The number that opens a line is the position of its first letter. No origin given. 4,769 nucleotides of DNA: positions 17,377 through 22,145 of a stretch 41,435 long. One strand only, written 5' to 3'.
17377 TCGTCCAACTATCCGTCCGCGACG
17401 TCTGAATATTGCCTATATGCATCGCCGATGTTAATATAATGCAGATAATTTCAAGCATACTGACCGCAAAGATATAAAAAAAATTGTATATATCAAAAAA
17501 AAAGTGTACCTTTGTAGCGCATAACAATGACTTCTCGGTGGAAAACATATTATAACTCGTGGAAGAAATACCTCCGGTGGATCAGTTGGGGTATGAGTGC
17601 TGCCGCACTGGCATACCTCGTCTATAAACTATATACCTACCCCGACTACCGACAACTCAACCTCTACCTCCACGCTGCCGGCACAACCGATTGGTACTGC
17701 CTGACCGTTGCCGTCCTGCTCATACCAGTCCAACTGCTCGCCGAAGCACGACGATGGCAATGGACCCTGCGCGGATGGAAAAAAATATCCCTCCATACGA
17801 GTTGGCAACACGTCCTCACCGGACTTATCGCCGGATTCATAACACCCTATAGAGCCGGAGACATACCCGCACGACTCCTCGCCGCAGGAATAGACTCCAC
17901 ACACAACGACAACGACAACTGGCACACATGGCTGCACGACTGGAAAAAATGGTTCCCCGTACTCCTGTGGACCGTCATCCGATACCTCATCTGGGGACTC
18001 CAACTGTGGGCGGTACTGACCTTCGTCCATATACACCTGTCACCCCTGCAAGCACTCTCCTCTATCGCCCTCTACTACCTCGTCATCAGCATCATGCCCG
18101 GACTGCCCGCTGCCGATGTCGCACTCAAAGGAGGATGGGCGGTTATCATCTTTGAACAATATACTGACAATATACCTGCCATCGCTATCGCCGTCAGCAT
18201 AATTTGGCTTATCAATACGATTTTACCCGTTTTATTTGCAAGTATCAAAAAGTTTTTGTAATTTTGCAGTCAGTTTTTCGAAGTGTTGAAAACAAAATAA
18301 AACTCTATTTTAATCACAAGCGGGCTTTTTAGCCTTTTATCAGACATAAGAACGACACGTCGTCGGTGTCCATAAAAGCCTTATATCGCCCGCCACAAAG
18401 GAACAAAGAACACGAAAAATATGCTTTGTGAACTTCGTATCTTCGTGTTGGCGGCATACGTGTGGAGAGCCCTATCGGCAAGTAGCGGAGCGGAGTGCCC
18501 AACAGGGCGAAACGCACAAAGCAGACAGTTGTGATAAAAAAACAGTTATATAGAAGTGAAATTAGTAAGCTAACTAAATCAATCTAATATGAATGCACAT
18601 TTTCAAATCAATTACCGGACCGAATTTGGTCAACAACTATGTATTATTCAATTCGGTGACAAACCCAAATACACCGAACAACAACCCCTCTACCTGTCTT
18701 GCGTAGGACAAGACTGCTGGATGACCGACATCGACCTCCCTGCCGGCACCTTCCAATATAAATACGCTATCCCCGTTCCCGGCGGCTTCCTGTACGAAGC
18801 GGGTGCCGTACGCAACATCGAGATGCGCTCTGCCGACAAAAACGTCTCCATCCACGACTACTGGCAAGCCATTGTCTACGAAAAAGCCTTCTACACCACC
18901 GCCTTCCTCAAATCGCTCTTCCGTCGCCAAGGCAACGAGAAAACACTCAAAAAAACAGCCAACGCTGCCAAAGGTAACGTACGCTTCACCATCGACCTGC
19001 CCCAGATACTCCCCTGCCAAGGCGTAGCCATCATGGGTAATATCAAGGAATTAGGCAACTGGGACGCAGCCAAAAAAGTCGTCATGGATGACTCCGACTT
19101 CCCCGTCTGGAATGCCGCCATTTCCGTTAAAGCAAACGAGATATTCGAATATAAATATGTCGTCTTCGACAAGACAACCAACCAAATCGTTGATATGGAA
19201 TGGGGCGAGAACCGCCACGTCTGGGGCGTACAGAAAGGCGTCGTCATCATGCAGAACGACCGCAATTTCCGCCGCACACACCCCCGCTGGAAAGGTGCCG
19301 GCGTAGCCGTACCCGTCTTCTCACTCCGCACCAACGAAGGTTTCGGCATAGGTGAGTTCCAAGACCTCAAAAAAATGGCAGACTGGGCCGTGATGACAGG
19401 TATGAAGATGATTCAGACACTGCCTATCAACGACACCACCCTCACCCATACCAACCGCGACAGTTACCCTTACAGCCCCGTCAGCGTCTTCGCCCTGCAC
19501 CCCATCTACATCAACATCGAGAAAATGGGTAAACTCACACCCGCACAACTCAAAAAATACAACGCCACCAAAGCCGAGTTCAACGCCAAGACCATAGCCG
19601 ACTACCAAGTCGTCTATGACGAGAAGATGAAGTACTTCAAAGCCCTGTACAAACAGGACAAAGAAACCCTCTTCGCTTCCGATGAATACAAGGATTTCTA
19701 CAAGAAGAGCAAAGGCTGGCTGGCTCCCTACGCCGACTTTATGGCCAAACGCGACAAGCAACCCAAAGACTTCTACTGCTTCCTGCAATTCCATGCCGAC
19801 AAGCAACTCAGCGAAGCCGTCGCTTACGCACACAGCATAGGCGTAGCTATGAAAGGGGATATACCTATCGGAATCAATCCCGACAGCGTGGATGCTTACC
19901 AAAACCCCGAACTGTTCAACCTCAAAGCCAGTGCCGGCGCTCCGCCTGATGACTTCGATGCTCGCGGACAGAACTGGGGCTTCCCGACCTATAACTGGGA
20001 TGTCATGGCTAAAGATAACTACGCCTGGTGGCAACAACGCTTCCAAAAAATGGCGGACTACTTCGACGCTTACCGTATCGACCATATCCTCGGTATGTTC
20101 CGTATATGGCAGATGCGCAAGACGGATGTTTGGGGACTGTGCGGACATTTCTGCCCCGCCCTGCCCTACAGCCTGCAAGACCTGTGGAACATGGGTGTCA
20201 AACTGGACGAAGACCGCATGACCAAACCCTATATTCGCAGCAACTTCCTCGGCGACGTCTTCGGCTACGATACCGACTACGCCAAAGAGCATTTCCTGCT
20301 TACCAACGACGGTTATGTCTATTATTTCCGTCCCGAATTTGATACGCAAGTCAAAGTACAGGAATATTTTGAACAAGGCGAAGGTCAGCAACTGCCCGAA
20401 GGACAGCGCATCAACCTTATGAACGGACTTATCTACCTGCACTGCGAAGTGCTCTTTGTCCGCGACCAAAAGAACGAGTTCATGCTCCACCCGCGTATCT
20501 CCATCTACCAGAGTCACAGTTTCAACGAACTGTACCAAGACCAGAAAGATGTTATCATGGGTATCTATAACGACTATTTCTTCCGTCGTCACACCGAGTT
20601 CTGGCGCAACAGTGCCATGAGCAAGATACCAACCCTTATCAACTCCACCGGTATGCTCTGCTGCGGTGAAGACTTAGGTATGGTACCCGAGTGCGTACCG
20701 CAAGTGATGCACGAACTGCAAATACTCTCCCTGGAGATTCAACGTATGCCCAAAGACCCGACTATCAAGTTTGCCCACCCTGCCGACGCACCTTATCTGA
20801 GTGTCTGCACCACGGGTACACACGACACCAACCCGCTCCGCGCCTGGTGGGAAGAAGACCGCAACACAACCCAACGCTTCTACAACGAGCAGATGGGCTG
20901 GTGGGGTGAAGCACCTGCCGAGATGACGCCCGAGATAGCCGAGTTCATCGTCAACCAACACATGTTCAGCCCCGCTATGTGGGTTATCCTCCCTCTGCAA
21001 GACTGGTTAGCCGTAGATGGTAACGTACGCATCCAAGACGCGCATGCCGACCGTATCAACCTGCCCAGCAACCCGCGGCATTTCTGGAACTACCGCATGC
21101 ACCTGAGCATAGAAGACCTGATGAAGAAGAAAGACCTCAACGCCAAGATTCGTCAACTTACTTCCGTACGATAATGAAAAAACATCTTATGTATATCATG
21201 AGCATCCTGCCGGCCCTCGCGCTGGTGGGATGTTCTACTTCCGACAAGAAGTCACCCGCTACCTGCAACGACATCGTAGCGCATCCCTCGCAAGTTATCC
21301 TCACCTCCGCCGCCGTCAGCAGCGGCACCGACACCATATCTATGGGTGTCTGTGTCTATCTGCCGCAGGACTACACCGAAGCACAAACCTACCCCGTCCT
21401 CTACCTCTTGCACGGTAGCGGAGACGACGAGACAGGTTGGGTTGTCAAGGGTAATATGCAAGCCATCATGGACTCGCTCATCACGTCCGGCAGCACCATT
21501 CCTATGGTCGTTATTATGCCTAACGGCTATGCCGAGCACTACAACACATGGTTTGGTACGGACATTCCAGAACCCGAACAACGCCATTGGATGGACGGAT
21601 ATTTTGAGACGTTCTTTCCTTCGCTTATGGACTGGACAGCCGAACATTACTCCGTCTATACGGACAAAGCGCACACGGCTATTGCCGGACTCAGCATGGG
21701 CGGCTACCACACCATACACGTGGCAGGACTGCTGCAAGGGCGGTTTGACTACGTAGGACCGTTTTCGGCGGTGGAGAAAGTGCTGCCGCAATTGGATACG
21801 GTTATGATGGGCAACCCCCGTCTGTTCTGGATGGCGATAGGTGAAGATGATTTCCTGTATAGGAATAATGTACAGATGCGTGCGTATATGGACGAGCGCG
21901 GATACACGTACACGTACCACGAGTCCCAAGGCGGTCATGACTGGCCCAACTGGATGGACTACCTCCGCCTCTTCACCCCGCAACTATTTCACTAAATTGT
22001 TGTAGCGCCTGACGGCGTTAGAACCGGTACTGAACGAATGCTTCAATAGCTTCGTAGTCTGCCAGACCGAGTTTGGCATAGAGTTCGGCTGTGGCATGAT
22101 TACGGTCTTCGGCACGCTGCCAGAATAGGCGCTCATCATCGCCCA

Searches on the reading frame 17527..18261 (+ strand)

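Call 50: search_protein_families(library=pfam, proteins=[window:17527-18261:+], max_evalue=0.00001)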
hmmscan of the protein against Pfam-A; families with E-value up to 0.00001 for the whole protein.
window:17527-18261:+ (244 aa): 1 family
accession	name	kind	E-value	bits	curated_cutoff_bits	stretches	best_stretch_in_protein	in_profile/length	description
PF03706.18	LPG_synthase_TM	-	6.9e-09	36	33.4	0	50-114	27-93/302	Lysylphosphatidylglycerol synthase TM region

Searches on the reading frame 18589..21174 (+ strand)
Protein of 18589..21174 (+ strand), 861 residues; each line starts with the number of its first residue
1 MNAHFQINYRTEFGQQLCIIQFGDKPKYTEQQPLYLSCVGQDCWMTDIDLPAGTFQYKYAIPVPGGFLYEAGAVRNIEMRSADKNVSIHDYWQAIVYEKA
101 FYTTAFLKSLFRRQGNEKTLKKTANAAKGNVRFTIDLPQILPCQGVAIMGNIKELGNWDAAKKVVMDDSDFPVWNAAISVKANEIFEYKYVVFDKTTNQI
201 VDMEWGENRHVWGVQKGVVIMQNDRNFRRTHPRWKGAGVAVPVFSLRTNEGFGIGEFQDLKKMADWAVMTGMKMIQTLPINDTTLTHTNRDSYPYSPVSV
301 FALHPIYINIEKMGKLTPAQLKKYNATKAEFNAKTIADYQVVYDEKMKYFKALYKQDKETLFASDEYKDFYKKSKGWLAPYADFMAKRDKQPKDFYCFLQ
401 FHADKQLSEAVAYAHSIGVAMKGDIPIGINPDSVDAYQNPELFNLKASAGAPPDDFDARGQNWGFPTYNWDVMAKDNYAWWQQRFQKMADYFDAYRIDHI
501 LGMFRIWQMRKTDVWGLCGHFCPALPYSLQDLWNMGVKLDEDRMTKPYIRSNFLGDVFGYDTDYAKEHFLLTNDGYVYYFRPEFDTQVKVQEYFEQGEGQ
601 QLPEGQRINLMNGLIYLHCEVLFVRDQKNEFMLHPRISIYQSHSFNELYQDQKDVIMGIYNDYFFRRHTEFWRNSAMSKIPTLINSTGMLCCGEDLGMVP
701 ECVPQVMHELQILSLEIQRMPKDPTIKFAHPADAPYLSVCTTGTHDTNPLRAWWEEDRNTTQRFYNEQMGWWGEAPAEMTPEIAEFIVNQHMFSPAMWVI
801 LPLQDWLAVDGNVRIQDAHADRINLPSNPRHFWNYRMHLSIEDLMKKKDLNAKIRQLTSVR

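Call 50: search_protein_families(library=pfam, proteins=[window:18589-21174:+], max_evalue=0.00001)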
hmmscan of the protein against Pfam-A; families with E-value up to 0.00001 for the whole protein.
window:18589-21174:+ (861 aa): 2 families
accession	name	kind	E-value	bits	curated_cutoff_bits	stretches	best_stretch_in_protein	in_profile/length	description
PF02446.23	Glyco_hydro_77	-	5e-131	438.2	25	2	392-838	167-460/465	4-alpha-glucanotransferase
PF00686.25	CBM_20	-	7e-20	71.1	23.3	1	130-211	3-85/97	Starch binding domain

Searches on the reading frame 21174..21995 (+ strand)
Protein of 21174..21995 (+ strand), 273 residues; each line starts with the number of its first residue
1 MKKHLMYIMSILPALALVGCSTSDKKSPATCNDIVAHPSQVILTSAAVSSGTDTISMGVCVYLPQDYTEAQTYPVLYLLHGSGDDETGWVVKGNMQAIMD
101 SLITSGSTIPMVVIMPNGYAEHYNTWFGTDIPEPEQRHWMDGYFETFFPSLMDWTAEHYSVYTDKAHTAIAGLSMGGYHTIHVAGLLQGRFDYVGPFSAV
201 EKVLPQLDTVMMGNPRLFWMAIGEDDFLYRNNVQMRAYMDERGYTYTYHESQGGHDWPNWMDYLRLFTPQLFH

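Call 50: search_protein_families(library=pfam, proteins=[window:21174-21995:+], max_evalue=0.00001)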
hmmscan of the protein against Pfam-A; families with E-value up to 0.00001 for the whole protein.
window:21174-21995:+ (273 aa): 1 family
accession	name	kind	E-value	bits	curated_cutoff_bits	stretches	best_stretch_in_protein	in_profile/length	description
PF00756.26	Esterase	-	1.2e-24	87.9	22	1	56-200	7-149/251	Putative esterase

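Call 69: find_encoding_contigs(protein=window:21174-21995:+, flank=10000, max_places=8)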
Protein window:21174-21995:+ (273 aa): no gene with exactly this product is on record in the collection.
